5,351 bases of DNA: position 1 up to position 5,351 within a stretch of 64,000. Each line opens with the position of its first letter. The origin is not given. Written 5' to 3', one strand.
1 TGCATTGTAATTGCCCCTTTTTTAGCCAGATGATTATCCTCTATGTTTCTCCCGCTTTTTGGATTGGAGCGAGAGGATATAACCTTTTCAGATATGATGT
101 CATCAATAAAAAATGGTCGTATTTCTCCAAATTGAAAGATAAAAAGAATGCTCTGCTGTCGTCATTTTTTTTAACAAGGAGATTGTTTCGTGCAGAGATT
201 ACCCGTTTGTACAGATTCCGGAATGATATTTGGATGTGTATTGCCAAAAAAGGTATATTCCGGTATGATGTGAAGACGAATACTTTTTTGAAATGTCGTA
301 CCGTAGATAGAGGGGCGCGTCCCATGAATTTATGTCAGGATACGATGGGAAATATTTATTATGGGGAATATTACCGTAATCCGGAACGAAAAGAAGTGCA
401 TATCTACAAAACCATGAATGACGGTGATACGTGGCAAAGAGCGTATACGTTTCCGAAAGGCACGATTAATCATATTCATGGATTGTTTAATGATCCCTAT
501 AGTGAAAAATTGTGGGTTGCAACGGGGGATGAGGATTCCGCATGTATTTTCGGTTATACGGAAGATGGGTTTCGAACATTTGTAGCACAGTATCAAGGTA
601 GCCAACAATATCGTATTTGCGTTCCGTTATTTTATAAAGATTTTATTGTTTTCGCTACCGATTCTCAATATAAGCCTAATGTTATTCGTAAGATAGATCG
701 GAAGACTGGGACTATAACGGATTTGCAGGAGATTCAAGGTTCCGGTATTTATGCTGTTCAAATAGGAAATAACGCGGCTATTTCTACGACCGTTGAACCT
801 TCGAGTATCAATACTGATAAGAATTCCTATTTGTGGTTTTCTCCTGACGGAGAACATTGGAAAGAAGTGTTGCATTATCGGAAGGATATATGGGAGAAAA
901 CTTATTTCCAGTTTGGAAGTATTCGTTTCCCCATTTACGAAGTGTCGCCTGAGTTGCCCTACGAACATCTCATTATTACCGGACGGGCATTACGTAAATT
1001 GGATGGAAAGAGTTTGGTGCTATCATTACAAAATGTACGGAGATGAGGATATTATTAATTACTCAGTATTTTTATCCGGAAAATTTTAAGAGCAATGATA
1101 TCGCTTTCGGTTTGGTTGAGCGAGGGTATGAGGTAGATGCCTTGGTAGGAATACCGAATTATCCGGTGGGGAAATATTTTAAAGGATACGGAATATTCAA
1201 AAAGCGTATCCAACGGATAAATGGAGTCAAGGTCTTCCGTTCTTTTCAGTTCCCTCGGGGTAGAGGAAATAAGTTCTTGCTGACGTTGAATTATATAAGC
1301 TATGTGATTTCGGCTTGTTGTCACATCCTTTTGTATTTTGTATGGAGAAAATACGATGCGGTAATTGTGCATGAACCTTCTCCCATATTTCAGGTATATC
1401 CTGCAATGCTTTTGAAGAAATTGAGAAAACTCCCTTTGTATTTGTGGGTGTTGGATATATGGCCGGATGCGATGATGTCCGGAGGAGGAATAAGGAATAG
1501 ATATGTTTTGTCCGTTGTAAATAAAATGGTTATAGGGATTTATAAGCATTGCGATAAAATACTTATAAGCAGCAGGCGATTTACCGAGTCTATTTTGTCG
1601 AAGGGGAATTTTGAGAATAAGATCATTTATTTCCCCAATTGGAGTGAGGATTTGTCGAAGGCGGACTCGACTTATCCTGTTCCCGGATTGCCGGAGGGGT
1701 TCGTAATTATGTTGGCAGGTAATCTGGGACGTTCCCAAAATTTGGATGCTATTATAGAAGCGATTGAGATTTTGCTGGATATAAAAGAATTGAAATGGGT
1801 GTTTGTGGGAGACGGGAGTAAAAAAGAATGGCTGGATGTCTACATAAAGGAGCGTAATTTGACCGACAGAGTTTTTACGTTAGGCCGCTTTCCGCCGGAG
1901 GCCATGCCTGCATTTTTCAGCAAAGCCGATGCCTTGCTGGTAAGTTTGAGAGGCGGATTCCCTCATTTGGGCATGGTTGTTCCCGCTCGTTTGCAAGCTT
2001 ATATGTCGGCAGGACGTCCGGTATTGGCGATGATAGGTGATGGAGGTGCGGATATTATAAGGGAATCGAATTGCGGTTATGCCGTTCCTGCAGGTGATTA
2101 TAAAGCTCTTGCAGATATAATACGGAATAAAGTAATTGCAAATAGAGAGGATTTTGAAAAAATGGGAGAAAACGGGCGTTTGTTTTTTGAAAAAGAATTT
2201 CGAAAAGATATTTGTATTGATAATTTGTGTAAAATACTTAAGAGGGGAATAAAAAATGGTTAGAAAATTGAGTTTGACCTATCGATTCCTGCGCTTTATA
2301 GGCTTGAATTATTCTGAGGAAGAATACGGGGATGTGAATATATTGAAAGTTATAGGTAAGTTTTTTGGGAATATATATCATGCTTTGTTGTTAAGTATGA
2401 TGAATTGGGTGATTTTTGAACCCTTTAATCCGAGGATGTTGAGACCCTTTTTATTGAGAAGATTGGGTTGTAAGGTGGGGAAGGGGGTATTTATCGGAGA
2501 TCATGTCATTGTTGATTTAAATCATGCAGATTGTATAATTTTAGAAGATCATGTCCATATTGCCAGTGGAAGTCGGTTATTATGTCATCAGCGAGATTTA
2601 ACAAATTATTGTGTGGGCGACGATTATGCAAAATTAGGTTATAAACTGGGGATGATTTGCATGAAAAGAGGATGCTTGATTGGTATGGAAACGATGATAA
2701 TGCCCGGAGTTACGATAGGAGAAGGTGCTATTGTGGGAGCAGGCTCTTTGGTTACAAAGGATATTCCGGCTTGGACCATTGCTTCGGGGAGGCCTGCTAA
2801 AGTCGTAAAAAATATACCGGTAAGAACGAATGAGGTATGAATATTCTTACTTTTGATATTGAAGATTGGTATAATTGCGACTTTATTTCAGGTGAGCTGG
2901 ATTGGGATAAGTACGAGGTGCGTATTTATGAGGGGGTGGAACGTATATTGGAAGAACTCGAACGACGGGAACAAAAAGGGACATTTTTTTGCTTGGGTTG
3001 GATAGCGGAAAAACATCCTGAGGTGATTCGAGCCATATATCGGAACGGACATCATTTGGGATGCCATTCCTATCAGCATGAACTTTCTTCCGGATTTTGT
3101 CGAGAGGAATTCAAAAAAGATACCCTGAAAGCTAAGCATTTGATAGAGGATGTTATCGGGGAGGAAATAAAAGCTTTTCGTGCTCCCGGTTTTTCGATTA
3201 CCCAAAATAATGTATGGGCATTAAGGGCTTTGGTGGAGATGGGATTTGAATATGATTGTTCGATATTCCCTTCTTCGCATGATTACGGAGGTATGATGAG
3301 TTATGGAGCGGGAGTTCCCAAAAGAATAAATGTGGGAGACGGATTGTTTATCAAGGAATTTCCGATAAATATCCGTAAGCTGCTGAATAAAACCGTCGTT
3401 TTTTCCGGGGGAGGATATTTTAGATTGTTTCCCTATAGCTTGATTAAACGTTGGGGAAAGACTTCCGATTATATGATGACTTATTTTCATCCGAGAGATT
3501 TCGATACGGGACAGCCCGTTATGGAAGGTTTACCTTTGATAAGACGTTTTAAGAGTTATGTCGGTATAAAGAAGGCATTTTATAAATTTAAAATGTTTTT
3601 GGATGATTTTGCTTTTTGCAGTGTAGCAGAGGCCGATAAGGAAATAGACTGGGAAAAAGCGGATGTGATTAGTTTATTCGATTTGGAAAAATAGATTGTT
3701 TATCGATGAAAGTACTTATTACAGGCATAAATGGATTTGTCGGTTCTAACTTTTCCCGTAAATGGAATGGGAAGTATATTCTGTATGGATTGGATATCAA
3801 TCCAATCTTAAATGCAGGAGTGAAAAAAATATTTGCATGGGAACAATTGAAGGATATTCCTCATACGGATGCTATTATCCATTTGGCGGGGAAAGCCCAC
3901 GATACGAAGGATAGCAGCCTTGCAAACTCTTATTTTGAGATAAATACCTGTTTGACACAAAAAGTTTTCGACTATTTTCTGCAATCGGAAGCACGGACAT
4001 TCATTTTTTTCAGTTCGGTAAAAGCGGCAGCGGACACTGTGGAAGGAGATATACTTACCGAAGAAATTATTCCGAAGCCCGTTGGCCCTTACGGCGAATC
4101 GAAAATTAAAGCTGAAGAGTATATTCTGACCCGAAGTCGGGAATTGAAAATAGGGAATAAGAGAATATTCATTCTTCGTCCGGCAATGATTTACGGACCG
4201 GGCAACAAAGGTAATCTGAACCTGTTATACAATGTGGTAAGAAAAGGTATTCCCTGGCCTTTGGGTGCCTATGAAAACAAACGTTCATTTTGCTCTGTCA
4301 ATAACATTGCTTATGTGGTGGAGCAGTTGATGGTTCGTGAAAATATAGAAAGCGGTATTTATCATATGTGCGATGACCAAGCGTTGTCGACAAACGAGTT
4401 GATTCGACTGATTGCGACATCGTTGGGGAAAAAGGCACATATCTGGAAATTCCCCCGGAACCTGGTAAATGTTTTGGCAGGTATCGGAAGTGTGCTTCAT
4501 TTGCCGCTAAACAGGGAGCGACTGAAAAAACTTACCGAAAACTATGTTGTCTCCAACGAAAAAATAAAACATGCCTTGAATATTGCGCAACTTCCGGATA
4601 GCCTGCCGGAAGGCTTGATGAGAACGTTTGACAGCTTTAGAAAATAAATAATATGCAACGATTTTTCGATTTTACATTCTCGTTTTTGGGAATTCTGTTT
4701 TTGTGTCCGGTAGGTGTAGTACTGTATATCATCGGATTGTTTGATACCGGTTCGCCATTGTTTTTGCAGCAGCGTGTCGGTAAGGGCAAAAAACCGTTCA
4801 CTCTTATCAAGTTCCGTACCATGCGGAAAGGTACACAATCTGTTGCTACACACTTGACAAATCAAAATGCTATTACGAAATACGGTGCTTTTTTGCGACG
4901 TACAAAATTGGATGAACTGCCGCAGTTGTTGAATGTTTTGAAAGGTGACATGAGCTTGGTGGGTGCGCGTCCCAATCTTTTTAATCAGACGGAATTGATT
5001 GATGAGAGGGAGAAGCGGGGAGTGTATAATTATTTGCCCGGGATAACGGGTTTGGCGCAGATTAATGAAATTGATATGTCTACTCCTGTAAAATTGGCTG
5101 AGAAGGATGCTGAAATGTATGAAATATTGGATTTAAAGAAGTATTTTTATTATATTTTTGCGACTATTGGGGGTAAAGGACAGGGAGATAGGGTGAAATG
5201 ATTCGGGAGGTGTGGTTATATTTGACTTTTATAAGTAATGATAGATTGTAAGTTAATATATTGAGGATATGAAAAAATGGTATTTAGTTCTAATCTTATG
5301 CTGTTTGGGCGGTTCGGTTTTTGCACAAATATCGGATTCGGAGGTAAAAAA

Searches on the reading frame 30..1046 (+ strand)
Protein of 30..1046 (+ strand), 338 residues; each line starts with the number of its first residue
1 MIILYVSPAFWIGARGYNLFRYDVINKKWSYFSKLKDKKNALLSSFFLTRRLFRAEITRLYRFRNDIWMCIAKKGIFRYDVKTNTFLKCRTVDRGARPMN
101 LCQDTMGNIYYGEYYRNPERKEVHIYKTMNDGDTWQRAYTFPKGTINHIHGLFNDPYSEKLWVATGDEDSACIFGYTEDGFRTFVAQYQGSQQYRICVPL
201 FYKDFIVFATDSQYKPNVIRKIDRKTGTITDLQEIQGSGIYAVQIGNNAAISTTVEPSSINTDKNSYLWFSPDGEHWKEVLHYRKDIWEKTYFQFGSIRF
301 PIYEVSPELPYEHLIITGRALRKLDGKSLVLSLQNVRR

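Call 4: search_protein_families(library=pfam, proteins=[window:30-1046:+], max_evalue=0.01)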
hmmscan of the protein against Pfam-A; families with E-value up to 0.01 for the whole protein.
window:30-1046:+ (338 aa): 2 families
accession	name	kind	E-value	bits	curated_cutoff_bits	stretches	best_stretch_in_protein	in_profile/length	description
PF07494.17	Reg_prop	-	0.0093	16.5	20.4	0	147-166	5-23/24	Two component regulator propeller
PF13964.12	Kelch_6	-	0.0094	16.4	25.3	0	18-33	29-44/50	Kelch motif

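Call 45: find_encoding_contigs(protein=window:30-1046:+, flank=10000, max_places=3)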
Protein window:30-1046:+ (338 aa): no gene with exactly this product is on record in the collection.

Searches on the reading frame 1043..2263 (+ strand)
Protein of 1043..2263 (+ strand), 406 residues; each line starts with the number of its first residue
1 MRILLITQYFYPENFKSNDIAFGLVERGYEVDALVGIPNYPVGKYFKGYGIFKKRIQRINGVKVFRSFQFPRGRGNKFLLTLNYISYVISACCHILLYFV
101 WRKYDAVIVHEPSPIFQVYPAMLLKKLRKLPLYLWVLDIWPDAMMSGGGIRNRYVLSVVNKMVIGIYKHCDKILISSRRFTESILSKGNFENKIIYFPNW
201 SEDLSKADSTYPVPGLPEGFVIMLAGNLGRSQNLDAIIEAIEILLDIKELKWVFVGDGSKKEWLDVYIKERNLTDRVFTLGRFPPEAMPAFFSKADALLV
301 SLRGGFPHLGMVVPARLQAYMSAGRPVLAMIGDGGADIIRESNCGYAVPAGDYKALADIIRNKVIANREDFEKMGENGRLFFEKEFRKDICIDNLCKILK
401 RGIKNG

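Call 4: search_protein_families(library=pfam, proteins=[window:1043-2263:+], max_evalue=0.01)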
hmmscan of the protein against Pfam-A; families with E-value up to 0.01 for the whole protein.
window:1043-2263:+ (406 aa): 3 families
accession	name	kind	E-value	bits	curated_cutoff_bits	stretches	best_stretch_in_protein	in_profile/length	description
PF00534.26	Glycos_transf_1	-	2.2e-19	70.1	26.4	1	220-379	16-170/172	Glycosyl transferases group 1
PF13692.12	Glyco_trans_1_4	-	7e-16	59.2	27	1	220-361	2-137/142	Glycosyl transferases group 1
PF13579.12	Glyco_trans_4_4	-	5.8e-06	27.2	29.7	1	19-200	9-158/158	Glycosyl transferase 4-like domain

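Call 46: find_encoding_contigs(protein=window:1043-2263:+, flank=10000, max_places=3)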
Protein window:1043-2263:+ (406 aa): 17 contigs read that carry it; 3 places shown.
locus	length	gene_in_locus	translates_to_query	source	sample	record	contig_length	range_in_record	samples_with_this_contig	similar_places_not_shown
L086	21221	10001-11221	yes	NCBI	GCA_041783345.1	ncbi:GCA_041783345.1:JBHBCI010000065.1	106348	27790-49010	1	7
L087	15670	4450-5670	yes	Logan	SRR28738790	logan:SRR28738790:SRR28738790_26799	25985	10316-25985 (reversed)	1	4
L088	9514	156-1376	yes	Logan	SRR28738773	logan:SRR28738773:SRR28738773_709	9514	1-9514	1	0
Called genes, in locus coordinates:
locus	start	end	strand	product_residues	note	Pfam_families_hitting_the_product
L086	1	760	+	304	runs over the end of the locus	PF01408:GFO_IDH_MocA, PF22725:GFO_IDH_MocA_C3, PF02894:GFO_IDH_MocA_C (weak)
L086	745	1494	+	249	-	PF00106:adh_short, PF01370:Epimerase (weak), PF13561:adh_short_C2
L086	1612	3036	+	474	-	PF01943:Polysacc_synt, PF13440:Polysacc_synt_3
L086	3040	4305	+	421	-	-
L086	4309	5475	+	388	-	-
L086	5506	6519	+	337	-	PF01073:3Beta_HSD, PF01370:Epimerase, PF02719:Polysacc_synt_2, PF04321:RmlD_sub_bind (faint), PF05368:NmrA, PF13460:NAD_binding_10, PF16363:GDP_Man_Dehyd, PF08485:Polysacc_syn_2C, +1 more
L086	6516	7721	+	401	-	PF01370:Epimerase, PF07993:NAD_binding_4 (faint), PF14667:Polysacc_synt_C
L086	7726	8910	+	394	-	PF02350:Epimerase_2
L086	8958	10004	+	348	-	-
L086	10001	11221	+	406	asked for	PF13579:Glyco_trans_4_4 (weak), PF00534:Glycos_transf_1, PF13692:Glyco_trans_1_4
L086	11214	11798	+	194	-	PF00132:Hexapep, PF14602:Hexapep_2 (weak)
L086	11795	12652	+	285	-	PF01522:Polysacc_deac_1, PF11959:DUF3473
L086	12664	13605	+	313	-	PF01370:Epimerase, PF04321:RmlD_sub_bind, PF07993:NAD_binding_4 (faint), PF16363:GDP_Man_Dehyd (faint), PF01073:3Beta_HSD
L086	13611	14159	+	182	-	PF02397:Bac_transf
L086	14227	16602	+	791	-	PF02563:Poly_export, PF10531:SLBB, PF22461:SLBB_2, PF10531:SLBB (weak), PF22461:SLBB_2 (weak), PF10531:SLBB, PF22461:SLBB_2 (weak), PF10531:SLBB (weak)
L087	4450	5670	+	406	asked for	PF13579:Glyco_trans_4_4 (weak), PF00534:Glycos_transf_1, PF13692:Glyco_trans_1_4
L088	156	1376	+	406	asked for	PF13579:Glyco_trans_4_4 (weak), PF00534:Glycos_transf_1, PF13692:Glyco_trans_1_4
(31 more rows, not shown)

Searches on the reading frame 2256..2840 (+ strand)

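Call 4: search_protein_families(library=pfam, proteins=[window:2256-2840:+], max_evalue=0.01)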
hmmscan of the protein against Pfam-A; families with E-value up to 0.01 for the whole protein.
window:2256-2840:+ (194 aa): 2 families
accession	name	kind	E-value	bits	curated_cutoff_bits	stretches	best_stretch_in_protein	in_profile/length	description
PF00132.30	Hexapep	-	1.4e-12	47.2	27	1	138-168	6-36/36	Bacterial transferase hexapeptide (six repeats)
PF14602.12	Hexapep_2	-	1.7e-07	31.3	27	1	139-168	7-34/34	Hexapeptide repeat of succinyl-transferase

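Call 5: search_protein_families(library=ncbifam, proteins=[window:2256-2840:+], max_evalue=0.001)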
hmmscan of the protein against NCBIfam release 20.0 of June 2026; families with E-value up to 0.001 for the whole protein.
window:2256-2840:+ (194 aa): 39 families (the best 25 are shown)
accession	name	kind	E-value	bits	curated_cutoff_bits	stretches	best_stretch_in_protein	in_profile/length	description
NF007797.0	PRK10502.1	subfamily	4.4e-17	62.3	192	1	56-186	37-178/183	WcaF family extracellular polysaccharide biosynthesis acetyltransferase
NF058585.1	HptprglPActTf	PfamEq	2.5e-16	59.7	300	1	67-186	50-159/172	heptaprenylglyceryl phosphate O-acetyltransferase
NF050158.1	CarbAnhydGPos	equivalog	1.5e-15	57.3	250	1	111-187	64-143/172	gamma carbonic anhydrase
TIGR03570.1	NeuD_NnaD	subfamily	1.9e-15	57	160.8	1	72-182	100-202/202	NeuD/PglB/VioB family sugar acetyltransferase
NF007240.0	PRK09677.1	equivalog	2.7e-13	49.8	243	1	110-192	109-189/192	putative lipopolysaccharide biosynthesis O-acetyl transferase WbbJ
TIGR03532.1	DapD_Ac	equivalog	3.9e-13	49.6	231.75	1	139-192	166-219/231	2,3,4,5-tetrahydropyridine-2,6-dicarboxylate N-acetyltransferase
TIGR03308.1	phn_thr-fam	hypoth_equivalog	4.5e-13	49.5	201.65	1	141-186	116-161/204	phosphonate metabolim protein, transferase hexapeptide repeat family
TIGR02353.1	NRPS_term_dom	equivalog_domain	8.4e-13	47.5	423.1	1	52-181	578-695/695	Pls/PosA family non-ribosomal peptide synthetase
NF007076.0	PRK09527.1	equivalog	1.7e-12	47.1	347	1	115-191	112-189/203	galactoside O-acetyltransferase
NF000311.1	Vat_ABCDEFH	equivalog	1.8e-12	47.3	300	1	132-186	109-163/201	Vat family streptogramin A O-acetyltransferase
NF000147.1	stregram_VatF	exception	1.8e-12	47.2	400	1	119-186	107-173/221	streptogramin A O-acetyltransferase Vat(F)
NF000490.1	chloram_CatB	equivalog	3.2e-12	46.2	350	1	135-186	112-163/210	type B chloramphenicol O-acetyltransferase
TIGR04008.1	WcaF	equivalog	9.6e-12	45.1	326.3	1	62-186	42-177/180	colanic acid biosynthesis acetyltransferase WcaF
NF038307.1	EPS_acetyl_HpsU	equivalog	1.2e-10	41.3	305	1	56-184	36-175/178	hormogonium polysaccharide biosynthesis acetyltransferase HpsU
NF007499.0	PRK10092.1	equivalog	1.6e-10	41.1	314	1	72-186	68-182/183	maltose O-acetyltransferase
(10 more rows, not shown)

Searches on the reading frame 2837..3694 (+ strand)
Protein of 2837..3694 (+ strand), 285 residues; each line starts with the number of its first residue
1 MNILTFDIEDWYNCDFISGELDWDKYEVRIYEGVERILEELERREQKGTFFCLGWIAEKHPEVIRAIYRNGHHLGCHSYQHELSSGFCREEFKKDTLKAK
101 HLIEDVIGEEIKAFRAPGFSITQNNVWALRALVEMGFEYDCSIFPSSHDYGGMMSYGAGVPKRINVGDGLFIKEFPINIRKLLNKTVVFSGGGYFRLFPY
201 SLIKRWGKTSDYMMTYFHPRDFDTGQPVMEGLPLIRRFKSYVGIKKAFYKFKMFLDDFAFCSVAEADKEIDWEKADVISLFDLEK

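Call 4: search_protein_families(library=pfam, proteins=[window:2837-3694:+], max_evalue=0.01)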
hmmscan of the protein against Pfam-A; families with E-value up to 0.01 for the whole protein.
window:2837-3694:+ (285 aa): 2 families
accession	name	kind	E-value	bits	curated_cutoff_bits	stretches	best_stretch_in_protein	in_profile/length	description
PF11959.13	DUF3473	-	1.3e-30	106.5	29.6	1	141-266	1-128/130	Domain of unknown function (DUF3473)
PF01522.26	Polysacc_deac_1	-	4e-19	69.2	23.1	1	32-131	19-118/124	Polysaccharide deacetylase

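Call 5: search_protein_families(library=ncbifam, proteins=[window:2837-3694:+], max_evalue=0.001)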
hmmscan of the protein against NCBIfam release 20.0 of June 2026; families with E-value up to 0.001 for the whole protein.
window:2837-3694:+ (285 aa): 9 families
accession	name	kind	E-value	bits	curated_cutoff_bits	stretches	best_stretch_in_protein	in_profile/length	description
TIGR03006.1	pepcterm_polyde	equivalog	5e-70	235.7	276.2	1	2-264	1-268/272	XrtA system polysaccharide deacetylase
TIGR02764.1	spore_ybaN_pdaB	equivalog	4.9e-19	68.8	237.4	1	34-130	21-117/191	polysaccharide deacetylase family sporulation protein PdaB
NF045821.1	PgAcgDacpgdA1_Bac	equivalog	9e-16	57.6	400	1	35-128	104-198/282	peptidoglycan-N-acetylglucosamine deacetylase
TIGR02873.1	spore_ylxY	hypoth_equivalog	7.9e-12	45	391.5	1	32-126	98-192/268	probable sporulation protein, polysaccharide deacetylase family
TIGR04243.1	nodulat_NodB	equivalog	9.9e-12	44.8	240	1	36-119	19-103/197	chitooligosaccharide deacetylase NodB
NF045822.1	PgAcgDacpgdA2_Bac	equivalog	4.9e-11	42.5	400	1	36-146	86-197/274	peptidoglycan-N-acetylglucosamine deacetylase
TIGR02884.1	spore_pdaA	equivalog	2.4e-08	33.9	298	1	35-118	53-137/224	delta-lactam-biosynthetic de-N-acetylase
NF045820.1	PgAcgDacpgdA_Strep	equivalog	5.9e-08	31.9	800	1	36-124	285-373/463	peptidoglycan-N-acetylglucosamine deacetylase PgdA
TIGR03212.1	uraD_N-term-dom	equivalog_domain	1.6e-06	27.4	424.6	1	26-144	71-185/297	allantoinase PuuE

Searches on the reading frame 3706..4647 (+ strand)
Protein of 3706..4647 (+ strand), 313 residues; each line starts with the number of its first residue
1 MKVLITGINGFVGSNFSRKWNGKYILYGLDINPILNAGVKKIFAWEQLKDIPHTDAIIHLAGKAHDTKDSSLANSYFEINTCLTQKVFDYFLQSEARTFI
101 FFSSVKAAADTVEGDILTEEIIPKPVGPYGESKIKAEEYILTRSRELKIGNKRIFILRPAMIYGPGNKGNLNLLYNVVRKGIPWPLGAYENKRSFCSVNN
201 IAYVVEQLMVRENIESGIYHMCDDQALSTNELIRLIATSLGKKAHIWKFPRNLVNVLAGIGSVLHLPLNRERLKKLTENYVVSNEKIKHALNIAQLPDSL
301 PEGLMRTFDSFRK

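Call 4: search_protein_families(library=pfam, proteins=[window:3706-4647:+], max_evalue=0.01)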
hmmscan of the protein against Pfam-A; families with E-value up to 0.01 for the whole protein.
window:3706-4647:+ (313 aa): 5 families
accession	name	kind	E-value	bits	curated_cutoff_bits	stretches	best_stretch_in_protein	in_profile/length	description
PF01370.27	Epimerase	-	3.4e-22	79.5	20.9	1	3-211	1-227/240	NAD dependent epimerase/dehydratase family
PF01073.25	3Beta_HSD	-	3.5e-16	59.5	22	1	53-250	66-279/280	3-beta hydroxysteroid dehydrogenase/isomerase family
PF04321.23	RmlD_sub_bind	-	5.9e-11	42.4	27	1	1-243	1-234/287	RmlD substrate binding domain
PF16363.11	GDP_Man_Dehyd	-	5.7e-07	29.7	27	1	54-245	76-271/332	GDP-mannose 4,6 dehydratase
PF07993.18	NAD_binding_4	-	1.1e-05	25.1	20.1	1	52-174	87-219/258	Male sterility protein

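Call 5: search_protein_families(library=ncbifam, proteins=[window:3706-4647:+], max_evalue=0.001)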
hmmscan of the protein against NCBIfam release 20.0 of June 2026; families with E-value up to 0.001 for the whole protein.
window:3706-4647:+ (313 aa): 13 families
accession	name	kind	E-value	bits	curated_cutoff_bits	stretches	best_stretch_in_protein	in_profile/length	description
TIGR01179.1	galE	equivalog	1.4e-10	40.5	262.3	1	52-145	69-160/332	UDP-glucose 4-epimerase GalE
TIGR02197.1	heptose_epim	equivalog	3.9e-10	39.4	274.6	1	4-252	2-274/316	ADP-glyceromanno-heptose 6-epimerase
TIGR01777.1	yfcH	hypoth_equivalog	1.1e-09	38.3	207.35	1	3-261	1-261/292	TIGR01777 family oxidoreductase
TIGR01746.1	Thioester-redct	subfamily_domain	1.2e-09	37.9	213.35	1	45-240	82-280/371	thioester reductase domain-containing protein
TIGR01181.1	dTDP_gluc_dehyt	equivalog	3e-08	33.1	365.1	1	52-249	72-270/321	dTDP-glucose 4,6-dehydratase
TIGR01214.1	rmlD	equivalog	5.3e-08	32.3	224.05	1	2-245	1-231/285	dTDP-4-dehydrorhamnose reductase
TIGR03466.1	HpnA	hypoth_equivalog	1.4e-07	30.7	367.65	1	73-264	82-270/327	hopanoid-associated sugar epimerase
NF042422.1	oxyalk_red_OleD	equivalog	2.2e-07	30.5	580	1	1-200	1-206/329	2-alkyl-3-oxoalkanoate reductase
TIGR04180.1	EDH_00030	hypoth_equivalog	2.3e-05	23.6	475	1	53-247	70-263/297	NAD-dependent 4,6-dehydratase LegB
NF042423.1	oxyalk_red_Shew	equivalog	2.5e-05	23.5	580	1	3-246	11-263/331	2-alkyl-3-oxoalkanoate reductase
NF047837.1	UDPAcbARedWbcJ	equivalog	6.8e-05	21.9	500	1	1-172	1-143/372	UDP-2-acetamido-2,6-beta-L-arabino-hexul-4-ose reductase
NF007956.0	PRK10675.1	subfamily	0.00022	20.5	394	0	53-142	73-161/338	UDP-glucose 4-epimerase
NF005539.0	PRK07201.1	equivalog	0.00052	18.9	549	0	46-251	70-280/657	SDR family oxidoreductase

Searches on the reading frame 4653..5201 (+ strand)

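Call 4: search_protein_families(library=pfam, proteins=[window:4653-5201:+], max_evalue=0.01)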
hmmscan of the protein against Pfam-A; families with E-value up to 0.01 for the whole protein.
window:4653-5201:+ (182 aa): 1 family
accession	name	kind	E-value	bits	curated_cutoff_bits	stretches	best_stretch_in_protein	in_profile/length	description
PF02397.22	Bac_transf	-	4.1e-46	157.2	27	1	3-172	2-174/179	Bacterial sugar transferase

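Call 5: search_protein_families(library=ncbifam, proteins=[window:4653-5201:+], max_evalue=0.001)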
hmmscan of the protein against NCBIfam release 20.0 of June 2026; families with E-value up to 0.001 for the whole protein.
window:4653-5201:+ (182 aa): 10 families
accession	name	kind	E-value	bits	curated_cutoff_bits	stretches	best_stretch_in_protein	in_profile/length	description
TIGR03025.1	EPS_sugtrans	subfamily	3.5e-46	158.3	295.55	1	2-142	258-408/445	exopolysaccharide biosynthesis polyprenyl glycosylphosphotransferase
TIGR03023.1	WcaJ_sugtrans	equivalog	8.4e-39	134.1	410.75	1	2-138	263-404/453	undecaprenyl-phosphate glucose phosphotransferase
TIGR03022.1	WbaP_sugtrans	subfamily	8.8e-35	120.8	403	2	68-139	343-413/456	undecaprenyl-phosphate galactose phosphotransferase WbaP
TIGR03013.1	EpsB_2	subfamily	6.7e-31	107.8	393.35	1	1-138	254-396/443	TIGR03013 family XrtA/PEP-CTERM system glycosyltransferase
NF052601.1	undeca_RfbP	equivalog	9.2e-29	100.4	330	2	68-148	129-211/244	undecaprenyl-phosphate galactose phosphotransferase family protein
NF007518.0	PRK10124.1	equivalog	3.2e-24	85.5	684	1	2-140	274-417/464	undecaprenyl-phosphate glucose phosphotransferase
NF041877.1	EPS_EpsZ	equivalog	3.6e-21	75.3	800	1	1-138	265-415/459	exopolysaccharide biosynthesis polyisoprenyl-phosphate hexose-1-phosphate transferase EpsZ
NF050817.1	PolSacchBiosHfsE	equivalog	2e-20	73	750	1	2-138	272-417/467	polysaccharide biosynthesis protein HfsE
NF045514.1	glycotran_HepC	equivalog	3.9e-20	72.1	140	1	1-108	116-212/220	heterocyst development glycosyltransferase HepC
NF011751.0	PRK15204.1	equivalog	1.1e-19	70.5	907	1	2-145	280-442/476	undecaprenyl-phosphate galactose phosphotransferase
